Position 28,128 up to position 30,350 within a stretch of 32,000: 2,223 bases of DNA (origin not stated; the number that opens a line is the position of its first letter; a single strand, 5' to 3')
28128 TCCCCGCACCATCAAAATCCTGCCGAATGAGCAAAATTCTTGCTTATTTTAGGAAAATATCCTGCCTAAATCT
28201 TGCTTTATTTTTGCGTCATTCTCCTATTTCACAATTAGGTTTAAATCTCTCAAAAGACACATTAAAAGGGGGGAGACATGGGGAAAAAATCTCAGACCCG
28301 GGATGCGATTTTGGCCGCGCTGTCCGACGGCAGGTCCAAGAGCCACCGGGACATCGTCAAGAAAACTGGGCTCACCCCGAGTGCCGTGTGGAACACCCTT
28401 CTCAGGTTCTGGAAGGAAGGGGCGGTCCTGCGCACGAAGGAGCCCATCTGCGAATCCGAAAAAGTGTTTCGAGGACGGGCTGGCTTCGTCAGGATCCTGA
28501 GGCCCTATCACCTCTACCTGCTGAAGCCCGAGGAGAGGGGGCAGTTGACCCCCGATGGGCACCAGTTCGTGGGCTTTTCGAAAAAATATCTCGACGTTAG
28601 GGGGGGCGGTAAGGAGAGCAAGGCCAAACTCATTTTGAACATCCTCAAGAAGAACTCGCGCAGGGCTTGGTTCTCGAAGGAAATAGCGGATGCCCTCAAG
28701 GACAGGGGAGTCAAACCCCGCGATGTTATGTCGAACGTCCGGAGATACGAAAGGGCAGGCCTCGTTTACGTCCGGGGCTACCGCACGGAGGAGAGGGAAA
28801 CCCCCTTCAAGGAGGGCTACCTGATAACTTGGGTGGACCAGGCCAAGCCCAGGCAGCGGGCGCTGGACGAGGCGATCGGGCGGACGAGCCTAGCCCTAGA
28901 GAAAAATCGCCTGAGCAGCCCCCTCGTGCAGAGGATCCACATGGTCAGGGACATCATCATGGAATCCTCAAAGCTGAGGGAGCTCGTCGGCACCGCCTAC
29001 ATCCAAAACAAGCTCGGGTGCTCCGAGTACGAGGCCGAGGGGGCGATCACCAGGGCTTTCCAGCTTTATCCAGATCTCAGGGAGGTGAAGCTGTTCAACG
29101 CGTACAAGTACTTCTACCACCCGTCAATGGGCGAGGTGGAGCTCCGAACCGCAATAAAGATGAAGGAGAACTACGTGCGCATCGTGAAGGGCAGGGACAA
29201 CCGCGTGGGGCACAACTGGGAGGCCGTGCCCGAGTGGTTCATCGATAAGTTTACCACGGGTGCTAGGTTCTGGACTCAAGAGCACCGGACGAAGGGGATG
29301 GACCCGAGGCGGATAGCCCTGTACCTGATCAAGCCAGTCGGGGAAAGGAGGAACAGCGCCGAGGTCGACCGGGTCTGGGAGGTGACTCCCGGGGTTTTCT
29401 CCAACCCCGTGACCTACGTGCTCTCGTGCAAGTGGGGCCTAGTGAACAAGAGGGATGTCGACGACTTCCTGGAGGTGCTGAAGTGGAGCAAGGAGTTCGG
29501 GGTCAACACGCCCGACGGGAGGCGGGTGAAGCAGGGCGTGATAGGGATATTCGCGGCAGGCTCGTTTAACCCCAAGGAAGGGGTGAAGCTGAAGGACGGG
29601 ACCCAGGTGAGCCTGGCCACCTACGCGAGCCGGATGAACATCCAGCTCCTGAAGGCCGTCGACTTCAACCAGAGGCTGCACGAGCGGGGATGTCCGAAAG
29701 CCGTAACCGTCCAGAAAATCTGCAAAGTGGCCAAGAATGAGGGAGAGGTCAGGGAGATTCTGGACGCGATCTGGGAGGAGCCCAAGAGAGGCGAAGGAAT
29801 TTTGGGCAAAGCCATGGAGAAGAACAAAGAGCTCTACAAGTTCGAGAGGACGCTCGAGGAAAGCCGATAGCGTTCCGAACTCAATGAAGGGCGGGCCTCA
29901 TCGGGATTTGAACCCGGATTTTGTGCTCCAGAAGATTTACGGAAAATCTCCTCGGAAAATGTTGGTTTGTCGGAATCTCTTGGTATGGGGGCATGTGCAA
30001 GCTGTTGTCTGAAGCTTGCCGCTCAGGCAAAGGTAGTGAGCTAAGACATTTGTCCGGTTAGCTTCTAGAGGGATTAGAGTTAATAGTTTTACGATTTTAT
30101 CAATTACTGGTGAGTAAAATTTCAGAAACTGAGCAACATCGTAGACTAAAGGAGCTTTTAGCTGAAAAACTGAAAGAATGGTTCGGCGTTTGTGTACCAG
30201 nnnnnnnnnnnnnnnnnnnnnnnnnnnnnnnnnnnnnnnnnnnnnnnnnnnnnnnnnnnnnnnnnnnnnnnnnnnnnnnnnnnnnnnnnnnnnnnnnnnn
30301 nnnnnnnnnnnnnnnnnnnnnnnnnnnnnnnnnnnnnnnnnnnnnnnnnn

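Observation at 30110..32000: Single-chain, apparently PAZ-less Argonaute with an extra N-terminal domain (candidate new pAgo defence architecture)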

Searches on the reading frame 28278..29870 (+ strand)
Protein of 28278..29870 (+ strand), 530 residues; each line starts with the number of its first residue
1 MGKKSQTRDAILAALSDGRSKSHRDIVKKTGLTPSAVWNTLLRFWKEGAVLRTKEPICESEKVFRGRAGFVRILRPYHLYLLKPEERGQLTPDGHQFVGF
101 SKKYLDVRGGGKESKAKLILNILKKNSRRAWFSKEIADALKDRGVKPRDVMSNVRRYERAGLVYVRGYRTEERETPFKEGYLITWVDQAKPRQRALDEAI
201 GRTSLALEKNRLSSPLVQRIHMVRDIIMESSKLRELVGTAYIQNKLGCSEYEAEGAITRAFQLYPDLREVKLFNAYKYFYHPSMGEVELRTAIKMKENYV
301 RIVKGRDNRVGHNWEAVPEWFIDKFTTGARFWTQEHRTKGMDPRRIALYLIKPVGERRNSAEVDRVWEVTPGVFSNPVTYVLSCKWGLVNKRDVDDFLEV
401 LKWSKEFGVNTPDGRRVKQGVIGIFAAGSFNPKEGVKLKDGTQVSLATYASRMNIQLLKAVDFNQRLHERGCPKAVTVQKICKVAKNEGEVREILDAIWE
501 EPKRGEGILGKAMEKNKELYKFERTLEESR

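Call 20: search_protein_families(library=pfam, proteins=[window:28278-29870:+], max_evalue=0.00001)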
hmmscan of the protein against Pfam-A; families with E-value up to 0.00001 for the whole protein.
window:28278-29870:+ (530 aa): 0 families

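Call 79: search_protein_families(library=padloc, proteins=[window:28278-29870:+], max_evalue=0.001)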
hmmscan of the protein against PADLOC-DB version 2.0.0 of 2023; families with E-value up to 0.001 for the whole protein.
window:28278-29870:+ (530 aa): 1 family
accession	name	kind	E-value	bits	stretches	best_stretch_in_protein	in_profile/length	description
PDLC01438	Csa3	-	0.00035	18.7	0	5-59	147-193/305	"CAS-I,CAS-II,CAS-III,CAS-IV,CAS-V,CAS-VI; associated_signaling"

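Call 80: search_protein_families(library=ncbifam, proteins=[window:28278-29870:+], max_evalue=0.001)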
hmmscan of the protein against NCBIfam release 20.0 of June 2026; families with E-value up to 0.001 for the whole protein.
window:28278-29870:+ (530 aa): 0 families

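Call 86: find_encoding_contigs(protein=window:28278-29867:+, flank=10000, max_places=3)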
Protein window:28278-29867:+ (530 aa): no gene with exactly this product is on record in the collection.

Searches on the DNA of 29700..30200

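Call 22: search_rna_families(source=window, start=29700, end=30200, threshold=evalue, max_evalue=1, show_alignments=2)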
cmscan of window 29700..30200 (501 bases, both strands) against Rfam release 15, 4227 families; matches with E-value up to 1: 1.
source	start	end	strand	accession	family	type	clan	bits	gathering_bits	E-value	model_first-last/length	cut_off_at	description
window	29724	29745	+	RF01125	sR4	Gene; snRNA; snoRNA; CD-box;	-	15.7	50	0.43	35-56/56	no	Small nucleolar RNA sR4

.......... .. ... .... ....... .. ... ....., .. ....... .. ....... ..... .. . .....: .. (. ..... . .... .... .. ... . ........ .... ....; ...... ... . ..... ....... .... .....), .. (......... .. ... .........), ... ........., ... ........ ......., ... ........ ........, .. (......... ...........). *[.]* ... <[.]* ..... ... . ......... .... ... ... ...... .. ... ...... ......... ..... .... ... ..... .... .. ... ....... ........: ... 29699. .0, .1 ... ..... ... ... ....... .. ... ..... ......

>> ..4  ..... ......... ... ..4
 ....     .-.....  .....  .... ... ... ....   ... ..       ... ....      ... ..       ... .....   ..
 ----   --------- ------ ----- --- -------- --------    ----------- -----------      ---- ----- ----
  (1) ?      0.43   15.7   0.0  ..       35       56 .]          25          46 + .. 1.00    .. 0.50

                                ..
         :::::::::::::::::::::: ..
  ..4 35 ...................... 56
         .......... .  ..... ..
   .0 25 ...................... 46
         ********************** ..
